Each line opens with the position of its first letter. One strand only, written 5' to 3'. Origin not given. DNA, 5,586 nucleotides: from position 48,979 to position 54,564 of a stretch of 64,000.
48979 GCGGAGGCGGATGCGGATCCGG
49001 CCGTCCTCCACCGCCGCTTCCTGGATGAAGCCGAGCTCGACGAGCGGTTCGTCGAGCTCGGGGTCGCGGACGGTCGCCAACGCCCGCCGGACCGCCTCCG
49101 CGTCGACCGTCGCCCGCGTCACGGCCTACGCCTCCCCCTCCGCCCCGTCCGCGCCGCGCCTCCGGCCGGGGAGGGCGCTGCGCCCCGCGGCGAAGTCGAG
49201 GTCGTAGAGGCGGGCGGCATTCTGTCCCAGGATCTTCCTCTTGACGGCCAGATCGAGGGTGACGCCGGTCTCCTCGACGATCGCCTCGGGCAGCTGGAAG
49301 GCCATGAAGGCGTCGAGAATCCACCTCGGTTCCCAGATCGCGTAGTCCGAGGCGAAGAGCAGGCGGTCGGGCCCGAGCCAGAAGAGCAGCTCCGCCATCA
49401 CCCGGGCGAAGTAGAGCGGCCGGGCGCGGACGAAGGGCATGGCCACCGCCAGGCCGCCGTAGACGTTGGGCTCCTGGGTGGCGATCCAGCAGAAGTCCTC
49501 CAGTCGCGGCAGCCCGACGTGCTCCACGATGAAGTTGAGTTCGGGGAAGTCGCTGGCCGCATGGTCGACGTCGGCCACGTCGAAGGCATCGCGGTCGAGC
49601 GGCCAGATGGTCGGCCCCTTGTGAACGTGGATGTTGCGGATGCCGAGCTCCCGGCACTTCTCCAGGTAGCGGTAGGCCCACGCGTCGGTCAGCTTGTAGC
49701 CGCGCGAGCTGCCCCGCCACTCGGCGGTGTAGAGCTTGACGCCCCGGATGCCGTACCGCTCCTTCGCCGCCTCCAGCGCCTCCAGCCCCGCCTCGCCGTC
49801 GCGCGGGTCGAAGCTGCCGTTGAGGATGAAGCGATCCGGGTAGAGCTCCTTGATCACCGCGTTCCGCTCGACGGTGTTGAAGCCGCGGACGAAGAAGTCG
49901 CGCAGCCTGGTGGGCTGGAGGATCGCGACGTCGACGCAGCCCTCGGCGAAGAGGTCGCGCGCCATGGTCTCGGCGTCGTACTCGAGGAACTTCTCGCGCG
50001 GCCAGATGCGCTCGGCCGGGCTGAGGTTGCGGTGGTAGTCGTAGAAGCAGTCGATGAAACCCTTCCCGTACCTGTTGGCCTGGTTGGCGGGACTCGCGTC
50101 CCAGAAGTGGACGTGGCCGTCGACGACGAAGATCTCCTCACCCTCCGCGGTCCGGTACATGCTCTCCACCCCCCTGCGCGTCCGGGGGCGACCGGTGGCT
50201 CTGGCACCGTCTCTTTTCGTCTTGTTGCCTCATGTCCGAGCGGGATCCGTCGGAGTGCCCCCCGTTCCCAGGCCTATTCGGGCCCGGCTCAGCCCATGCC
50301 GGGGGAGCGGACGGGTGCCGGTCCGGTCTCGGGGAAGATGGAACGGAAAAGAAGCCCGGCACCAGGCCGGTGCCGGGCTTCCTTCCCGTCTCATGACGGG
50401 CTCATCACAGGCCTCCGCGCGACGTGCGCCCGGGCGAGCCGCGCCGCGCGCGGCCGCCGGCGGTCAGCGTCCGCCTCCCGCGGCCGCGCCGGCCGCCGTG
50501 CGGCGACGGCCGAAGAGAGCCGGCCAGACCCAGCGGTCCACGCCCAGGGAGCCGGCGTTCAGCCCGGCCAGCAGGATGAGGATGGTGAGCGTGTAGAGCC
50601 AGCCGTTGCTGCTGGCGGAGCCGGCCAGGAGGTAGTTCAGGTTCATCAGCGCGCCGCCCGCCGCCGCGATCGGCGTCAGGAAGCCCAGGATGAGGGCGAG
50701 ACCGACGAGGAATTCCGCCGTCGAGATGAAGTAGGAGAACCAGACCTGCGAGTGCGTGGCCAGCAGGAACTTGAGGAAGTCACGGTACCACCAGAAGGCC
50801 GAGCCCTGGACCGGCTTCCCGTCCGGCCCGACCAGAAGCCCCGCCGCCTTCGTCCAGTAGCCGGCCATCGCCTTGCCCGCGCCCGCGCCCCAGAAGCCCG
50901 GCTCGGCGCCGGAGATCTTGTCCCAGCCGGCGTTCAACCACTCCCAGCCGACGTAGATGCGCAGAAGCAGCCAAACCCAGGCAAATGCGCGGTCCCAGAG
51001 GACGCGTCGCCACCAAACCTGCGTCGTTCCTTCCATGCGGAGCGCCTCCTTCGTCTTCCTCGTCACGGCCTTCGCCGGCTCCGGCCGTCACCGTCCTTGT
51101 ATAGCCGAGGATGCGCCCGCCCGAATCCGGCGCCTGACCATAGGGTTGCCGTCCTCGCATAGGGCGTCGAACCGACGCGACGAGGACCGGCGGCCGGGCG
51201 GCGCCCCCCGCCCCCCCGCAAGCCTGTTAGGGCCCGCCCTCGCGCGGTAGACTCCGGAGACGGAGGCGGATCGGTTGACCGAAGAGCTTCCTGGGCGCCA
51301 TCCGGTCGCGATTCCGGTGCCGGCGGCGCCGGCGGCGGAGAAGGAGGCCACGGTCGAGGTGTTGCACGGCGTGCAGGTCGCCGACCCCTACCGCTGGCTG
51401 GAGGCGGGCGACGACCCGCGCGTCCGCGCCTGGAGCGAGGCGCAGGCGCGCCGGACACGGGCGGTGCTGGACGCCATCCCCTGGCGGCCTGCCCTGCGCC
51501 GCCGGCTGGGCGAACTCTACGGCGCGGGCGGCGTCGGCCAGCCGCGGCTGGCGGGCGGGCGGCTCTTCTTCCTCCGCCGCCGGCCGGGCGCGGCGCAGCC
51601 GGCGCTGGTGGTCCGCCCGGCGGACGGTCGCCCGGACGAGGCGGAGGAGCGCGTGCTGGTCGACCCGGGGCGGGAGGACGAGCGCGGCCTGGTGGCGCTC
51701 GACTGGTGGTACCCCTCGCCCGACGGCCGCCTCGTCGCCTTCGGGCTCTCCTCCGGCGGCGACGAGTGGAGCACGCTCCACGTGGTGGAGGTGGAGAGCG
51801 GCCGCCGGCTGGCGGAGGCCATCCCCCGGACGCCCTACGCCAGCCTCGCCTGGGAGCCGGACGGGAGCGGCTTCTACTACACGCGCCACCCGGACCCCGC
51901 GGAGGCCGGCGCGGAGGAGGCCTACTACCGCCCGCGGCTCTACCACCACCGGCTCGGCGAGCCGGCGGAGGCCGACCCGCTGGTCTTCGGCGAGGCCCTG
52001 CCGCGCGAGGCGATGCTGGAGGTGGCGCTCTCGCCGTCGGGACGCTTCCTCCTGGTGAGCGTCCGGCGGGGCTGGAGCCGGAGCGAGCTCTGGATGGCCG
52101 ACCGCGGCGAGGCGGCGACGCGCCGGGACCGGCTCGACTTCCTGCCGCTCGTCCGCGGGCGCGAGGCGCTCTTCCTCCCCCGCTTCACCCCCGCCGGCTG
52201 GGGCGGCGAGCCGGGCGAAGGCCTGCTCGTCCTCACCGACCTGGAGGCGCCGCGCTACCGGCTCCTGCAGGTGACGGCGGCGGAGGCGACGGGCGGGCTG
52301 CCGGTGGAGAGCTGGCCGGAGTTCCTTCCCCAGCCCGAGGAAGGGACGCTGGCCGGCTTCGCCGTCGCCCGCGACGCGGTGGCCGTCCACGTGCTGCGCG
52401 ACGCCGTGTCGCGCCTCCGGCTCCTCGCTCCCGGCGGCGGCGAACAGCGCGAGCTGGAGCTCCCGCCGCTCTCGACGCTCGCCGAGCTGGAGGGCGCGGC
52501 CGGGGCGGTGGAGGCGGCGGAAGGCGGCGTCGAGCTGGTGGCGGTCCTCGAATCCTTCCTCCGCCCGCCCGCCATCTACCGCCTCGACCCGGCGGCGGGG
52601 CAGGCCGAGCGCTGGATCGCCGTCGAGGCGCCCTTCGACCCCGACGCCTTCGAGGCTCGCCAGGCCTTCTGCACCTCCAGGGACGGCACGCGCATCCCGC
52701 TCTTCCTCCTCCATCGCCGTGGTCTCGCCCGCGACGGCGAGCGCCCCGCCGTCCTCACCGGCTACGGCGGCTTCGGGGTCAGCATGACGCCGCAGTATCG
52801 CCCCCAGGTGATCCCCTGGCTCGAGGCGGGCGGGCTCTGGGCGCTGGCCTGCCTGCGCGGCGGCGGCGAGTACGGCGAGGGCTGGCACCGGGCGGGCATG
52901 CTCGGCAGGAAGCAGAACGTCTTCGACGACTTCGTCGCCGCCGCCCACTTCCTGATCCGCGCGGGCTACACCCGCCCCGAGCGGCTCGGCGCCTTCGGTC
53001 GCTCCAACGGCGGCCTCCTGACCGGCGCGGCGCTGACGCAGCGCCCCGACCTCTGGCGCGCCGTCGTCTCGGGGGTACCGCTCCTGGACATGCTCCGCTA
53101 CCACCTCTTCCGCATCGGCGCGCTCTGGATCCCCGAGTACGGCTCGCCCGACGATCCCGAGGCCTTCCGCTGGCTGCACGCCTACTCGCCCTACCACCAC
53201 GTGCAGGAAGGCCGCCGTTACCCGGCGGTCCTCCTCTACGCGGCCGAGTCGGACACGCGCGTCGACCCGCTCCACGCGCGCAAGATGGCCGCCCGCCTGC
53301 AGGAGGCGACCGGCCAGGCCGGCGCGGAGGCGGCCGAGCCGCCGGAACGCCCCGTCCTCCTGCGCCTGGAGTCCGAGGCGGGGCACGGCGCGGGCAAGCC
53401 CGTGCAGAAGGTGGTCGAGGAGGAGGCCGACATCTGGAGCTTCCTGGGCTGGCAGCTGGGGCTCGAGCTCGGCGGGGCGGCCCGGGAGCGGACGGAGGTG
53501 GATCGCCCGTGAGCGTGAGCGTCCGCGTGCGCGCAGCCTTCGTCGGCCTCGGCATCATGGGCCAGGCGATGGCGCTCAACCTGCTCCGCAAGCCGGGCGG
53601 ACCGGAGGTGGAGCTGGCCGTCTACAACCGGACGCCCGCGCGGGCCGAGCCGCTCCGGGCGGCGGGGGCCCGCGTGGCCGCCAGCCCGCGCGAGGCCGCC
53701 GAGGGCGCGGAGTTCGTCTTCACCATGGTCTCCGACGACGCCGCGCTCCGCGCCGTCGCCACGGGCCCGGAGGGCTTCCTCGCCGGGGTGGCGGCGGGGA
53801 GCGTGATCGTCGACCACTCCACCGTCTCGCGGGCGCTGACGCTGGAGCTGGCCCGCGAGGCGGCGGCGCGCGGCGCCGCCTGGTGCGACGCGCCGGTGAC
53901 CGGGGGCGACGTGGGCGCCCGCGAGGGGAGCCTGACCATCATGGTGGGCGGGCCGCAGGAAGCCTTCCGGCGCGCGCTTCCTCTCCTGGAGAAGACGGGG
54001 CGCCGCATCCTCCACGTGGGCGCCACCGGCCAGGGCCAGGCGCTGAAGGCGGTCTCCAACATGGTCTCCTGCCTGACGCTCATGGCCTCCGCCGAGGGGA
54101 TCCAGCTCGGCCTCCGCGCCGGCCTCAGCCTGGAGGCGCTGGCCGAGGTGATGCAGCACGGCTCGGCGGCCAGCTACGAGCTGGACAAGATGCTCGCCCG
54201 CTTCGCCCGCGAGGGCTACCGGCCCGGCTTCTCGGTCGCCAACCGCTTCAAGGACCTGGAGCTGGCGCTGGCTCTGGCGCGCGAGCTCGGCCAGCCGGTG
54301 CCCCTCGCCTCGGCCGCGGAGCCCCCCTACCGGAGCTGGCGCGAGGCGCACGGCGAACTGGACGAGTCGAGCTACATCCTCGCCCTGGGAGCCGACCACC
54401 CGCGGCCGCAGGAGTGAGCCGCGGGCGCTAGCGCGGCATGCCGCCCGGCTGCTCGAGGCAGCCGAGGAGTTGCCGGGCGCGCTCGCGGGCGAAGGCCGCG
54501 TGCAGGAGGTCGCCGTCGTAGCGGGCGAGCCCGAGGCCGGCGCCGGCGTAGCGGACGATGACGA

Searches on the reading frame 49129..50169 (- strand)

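Call 33: search_protein_families(library=pfam, proteins=[window:49129-50169:-], max_evalue=0.001)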
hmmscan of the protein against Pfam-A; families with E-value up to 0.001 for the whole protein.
window:49129-50169:- (347 aa): 1 family
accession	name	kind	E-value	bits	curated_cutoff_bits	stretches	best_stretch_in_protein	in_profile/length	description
PF04909.20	Amidohydro_2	-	2.9e-49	168.8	26.4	1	16-324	1-289/289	Amidohydrolase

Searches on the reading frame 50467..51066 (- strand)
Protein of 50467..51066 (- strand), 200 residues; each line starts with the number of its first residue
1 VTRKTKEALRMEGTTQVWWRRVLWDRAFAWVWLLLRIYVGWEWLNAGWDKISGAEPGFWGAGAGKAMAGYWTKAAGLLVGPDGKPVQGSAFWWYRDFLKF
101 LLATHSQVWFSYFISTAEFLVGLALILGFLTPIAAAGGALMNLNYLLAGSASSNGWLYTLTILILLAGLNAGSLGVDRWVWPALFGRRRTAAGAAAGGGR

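Call 33: search_protein_families(library=pfam, proteins=[window:50467-51066:-], max_evalue=0.001)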
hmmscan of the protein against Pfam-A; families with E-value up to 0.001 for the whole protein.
window:50467-51066:- (200 aa): 2 families
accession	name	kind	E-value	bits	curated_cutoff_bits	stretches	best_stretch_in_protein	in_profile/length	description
PF07681.17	DoxX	-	3.3e-09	37.7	23.6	1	32-143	2-77/85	DoxX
PF04173.18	DoxD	-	2.3e-07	31.3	22.7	1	94-150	50-107/167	TQO small subunit DoxD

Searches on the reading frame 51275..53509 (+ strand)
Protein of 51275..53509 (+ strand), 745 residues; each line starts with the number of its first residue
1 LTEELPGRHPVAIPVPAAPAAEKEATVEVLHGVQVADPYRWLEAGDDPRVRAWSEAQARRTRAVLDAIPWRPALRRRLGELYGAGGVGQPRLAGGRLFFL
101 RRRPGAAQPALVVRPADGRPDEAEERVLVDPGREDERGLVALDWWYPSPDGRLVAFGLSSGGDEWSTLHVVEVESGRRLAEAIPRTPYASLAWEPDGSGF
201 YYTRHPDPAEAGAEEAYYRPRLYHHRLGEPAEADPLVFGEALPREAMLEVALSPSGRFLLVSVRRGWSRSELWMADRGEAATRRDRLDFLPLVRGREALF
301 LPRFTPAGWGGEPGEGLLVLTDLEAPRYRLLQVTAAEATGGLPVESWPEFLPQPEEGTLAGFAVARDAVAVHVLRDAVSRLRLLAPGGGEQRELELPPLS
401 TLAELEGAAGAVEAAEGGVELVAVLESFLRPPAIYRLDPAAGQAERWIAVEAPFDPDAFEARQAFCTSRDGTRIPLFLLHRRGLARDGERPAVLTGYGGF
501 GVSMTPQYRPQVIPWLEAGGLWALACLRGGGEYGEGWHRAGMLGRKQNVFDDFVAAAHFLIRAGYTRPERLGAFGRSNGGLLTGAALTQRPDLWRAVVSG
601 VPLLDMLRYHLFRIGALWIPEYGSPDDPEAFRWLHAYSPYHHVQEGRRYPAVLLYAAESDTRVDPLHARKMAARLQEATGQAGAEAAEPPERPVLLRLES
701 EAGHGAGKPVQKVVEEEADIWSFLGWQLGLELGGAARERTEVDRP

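Call 33: search_protein_families(library=pfam, proteins=[window:51275-53509:+], max_evalue=0.001)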
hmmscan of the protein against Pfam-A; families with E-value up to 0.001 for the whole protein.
window:51275-53509:+ (745 aa): 2 families
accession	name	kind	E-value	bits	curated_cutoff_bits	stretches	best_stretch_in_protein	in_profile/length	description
PF02897.21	Peptidase_S9_N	-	2e-68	231.5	24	1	20-446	3-410/414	Prolyl oligopeptidase, N-terminal beta-propeller domain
PF00326.27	Peptidase_S9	-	8.6e-50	169.6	22.6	1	508-729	3-211/213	Prolyl oligopeptidase family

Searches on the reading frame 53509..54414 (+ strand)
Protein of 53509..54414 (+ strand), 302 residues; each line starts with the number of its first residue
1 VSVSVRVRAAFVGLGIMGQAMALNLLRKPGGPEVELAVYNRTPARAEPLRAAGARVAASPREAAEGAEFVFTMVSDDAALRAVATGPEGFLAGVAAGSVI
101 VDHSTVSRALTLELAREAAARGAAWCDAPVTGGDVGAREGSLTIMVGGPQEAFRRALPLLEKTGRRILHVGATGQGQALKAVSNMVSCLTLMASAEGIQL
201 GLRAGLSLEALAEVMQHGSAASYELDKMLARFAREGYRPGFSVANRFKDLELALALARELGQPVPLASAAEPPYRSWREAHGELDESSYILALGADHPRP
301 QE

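Call 80: search_protein_families(library=pfam, proteins=[window:53509-54414:+], max_evalue=0.0001)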
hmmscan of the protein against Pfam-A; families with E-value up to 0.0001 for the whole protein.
window:53509-54414:+ (302 aa): 3 families
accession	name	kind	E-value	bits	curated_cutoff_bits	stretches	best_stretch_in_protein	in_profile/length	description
PF03446.21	NAD_binding_2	-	3.2e-47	161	21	1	10-171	3-161/161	NAD binding domain of 6-phosphogluconate dehydrogenase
PF14833.11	NAD_binding_11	-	1.6e-23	83.7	30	1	174-290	1-119/122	NAD-binding of NADP-dependent 3-hydroxyisobutyrate dehydrogenase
PF03807.23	F420_oxidored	-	1.2e-06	29.4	21.6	1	10-78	3-71/94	NADP oxidoreductase coenzyme F420-dependent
